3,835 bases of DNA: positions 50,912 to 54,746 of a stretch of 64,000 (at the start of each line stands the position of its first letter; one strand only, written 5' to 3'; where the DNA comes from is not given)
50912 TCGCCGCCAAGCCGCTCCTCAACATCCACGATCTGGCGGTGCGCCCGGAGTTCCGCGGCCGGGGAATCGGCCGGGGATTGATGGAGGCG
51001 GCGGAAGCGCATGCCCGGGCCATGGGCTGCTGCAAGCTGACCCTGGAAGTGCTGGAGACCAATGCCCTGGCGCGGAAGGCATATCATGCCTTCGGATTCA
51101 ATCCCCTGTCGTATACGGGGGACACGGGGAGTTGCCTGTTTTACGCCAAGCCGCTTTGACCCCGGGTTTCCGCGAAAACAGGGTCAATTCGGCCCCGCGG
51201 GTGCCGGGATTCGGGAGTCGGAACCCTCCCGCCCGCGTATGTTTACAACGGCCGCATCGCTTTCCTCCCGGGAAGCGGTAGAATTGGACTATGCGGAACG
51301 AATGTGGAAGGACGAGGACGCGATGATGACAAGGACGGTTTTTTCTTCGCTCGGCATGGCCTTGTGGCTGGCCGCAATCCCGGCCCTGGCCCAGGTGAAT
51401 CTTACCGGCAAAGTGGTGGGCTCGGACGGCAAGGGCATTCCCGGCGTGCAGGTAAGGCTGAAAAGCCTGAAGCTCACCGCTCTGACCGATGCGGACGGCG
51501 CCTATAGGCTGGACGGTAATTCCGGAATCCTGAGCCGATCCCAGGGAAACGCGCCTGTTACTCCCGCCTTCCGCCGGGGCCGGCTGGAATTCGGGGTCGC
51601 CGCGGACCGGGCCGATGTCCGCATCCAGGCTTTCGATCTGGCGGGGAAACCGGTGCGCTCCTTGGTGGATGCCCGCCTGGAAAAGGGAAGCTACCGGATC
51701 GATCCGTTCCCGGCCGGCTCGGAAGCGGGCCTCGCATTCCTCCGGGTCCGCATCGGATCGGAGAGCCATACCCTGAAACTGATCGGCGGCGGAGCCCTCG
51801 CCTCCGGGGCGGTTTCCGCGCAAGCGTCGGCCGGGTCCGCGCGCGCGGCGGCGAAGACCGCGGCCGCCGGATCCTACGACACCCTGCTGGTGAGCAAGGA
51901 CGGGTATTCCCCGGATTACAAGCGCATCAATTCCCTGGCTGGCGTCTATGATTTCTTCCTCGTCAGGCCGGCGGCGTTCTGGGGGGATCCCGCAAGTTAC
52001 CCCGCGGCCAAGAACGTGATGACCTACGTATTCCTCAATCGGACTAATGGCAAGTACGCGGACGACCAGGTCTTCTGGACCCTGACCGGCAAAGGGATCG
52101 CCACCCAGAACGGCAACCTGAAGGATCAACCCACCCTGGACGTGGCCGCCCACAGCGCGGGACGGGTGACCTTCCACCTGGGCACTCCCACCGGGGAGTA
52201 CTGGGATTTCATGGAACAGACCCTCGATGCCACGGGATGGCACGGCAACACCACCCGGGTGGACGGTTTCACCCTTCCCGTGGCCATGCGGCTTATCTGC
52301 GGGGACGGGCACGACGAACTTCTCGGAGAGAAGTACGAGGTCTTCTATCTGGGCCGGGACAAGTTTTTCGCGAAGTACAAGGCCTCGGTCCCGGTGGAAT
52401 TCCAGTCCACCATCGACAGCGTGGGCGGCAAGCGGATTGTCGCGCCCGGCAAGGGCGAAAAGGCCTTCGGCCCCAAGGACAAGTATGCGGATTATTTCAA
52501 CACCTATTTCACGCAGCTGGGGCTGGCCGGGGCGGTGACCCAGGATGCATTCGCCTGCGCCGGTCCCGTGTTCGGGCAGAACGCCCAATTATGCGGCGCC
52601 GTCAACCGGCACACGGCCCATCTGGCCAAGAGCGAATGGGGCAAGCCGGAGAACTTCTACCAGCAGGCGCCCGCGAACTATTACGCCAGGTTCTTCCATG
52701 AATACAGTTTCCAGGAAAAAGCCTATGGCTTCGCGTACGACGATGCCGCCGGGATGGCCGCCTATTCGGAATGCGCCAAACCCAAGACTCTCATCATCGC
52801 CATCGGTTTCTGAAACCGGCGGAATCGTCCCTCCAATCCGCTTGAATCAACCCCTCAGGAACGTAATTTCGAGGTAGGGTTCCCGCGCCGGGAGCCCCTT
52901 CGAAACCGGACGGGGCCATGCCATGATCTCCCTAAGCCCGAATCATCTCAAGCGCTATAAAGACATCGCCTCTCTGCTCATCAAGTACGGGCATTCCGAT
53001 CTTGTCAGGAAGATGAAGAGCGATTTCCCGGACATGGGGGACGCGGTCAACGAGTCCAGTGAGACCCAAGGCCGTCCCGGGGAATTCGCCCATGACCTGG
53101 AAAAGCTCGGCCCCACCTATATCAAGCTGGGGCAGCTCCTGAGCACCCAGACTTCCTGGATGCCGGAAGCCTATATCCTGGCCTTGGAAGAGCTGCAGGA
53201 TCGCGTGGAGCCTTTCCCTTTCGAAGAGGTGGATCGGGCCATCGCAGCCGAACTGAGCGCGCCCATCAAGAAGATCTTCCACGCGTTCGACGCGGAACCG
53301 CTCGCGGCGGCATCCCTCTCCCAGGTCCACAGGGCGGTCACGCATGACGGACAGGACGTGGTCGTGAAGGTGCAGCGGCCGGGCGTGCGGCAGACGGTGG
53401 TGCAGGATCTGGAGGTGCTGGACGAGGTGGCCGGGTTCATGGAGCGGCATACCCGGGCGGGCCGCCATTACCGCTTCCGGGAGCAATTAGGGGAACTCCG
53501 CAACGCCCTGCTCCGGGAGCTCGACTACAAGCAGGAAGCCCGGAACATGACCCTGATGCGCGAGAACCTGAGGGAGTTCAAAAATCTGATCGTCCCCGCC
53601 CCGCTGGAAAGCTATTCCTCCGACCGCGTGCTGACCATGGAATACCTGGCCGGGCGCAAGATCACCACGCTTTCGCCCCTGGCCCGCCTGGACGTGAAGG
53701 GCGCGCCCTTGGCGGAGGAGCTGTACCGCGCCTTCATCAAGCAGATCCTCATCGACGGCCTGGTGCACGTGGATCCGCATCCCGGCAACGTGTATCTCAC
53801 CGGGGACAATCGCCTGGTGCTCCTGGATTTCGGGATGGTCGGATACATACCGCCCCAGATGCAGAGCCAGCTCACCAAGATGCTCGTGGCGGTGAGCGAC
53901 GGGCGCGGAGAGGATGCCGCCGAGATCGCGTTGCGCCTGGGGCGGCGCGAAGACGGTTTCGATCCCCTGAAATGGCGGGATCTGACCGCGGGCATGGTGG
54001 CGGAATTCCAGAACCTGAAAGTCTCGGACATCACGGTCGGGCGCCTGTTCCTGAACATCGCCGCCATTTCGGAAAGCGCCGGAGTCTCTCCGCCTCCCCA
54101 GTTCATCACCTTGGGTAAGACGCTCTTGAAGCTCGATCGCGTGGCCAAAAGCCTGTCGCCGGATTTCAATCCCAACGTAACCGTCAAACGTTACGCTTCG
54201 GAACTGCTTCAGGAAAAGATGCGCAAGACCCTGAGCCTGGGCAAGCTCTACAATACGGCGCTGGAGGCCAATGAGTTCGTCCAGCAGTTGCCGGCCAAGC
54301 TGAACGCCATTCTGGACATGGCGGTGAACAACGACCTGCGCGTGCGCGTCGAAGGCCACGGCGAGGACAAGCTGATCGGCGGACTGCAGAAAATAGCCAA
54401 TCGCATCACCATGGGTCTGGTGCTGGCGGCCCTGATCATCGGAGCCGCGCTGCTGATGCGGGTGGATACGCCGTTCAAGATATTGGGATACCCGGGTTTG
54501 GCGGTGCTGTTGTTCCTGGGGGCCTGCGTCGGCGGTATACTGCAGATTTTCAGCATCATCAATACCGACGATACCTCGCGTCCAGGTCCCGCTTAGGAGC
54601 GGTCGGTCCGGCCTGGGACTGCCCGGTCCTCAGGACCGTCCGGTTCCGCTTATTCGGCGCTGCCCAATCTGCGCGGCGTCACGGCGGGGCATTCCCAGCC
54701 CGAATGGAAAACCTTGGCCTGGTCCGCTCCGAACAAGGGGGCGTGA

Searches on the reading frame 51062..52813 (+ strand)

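Call 24: search_protein_families(library=pfam, proteins=[window:51062-52813:+], max_evalue=0.0001)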
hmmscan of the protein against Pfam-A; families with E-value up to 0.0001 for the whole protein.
window:51062-52813:+ (583 aa): 3 families
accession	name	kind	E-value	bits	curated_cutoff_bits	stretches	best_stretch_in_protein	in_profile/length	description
PF16483.10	Glyco_hydro_64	-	1e-26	94.5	27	2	493-579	268-368/370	Beta-1,3-glucanase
PF13620.12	CarboxypepD_reg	-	6.5e-07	30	32.3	1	114-152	2-44/82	Carboxypeptidase regulatory-like domain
PF13715.12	CarbopepD_reg_2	-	6.3e-05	23.4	32.2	0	114-151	1-39/88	CarboxypepD_reg-like domain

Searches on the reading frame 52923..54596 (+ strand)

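Call 75: search_protein_families(library=pfam, proteins=[window:52923-54596:+], max_evalue=0.0001)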
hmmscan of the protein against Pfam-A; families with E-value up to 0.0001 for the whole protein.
window:52923-54596:+ (557 aa): 3 families
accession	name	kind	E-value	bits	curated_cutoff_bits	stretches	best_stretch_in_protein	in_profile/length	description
PF03109.22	ABC1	-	1.7e-72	243.9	22.9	1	90-327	1-235/244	ABC1 atypical kinase-like domain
PF01636.29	APH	-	6.2e-08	33.1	23.2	1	136-312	15-203/239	Phosphotransferase enzyme family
PF01163.29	RIO1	-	6.5e-05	23.1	22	0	170-304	23-149/187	RIO domain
